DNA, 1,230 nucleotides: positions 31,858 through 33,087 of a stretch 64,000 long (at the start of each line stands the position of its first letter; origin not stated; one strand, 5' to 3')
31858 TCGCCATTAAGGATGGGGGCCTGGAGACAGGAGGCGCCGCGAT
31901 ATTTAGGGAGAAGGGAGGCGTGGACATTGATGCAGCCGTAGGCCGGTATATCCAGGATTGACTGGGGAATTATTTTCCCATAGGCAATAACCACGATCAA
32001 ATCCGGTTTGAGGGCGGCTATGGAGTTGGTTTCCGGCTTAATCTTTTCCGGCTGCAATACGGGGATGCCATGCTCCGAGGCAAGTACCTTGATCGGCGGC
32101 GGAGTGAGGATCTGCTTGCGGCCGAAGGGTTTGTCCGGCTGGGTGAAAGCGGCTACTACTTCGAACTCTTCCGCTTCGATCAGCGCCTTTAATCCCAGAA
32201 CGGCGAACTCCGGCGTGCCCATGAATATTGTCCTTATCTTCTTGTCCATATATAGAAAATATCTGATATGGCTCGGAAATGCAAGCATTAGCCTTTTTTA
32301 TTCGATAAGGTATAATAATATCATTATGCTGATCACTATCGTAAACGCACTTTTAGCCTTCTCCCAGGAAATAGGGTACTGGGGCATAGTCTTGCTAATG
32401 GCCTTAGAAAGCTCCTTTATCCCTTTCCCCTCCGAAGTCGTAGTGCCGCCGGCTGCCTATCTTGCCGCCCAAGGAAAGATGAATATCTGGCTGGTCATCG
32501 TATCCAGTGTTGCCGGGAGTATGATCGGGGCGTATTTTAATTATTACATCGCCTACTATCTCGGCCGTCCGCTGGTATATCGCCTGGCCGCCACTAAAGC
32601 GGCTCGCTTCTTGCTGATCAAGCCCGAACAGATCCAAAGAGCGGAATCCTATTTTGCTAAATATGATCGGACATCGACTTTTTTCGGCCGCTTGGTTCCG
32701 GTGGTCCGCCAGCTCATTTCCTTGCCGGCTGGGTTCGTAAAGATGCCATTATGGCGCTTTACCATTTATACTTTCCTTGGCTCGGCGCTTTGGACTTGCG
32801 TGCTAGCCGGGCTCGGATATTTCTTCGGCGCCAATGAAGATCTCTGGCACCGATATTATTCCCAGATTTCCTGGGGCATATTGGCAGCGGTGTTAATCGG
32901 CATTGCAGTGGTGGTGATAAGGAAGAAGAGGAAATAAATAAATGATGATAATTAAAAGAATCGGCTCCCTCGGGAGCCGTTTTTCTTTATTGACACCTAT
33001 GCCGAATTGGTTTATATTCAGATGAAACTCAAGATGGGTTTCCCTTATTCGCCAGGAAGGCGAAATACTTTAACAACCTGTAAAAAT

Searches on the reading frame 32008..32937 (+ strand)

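Call 64: search_protein_families(library=pfam, proteins=[window:32008-32937:+], max_evalue=0.0001)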
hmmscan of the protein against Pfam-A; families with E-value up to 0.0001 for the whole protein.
window:32008-32937:+ (309 aa): 1 family
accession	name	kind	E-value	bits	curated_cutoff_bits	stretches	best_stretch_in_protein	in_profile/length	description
PF09335.16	VTT_dom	-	3.2e-24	86.2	33.9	1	146-271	1-122/123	VTT domain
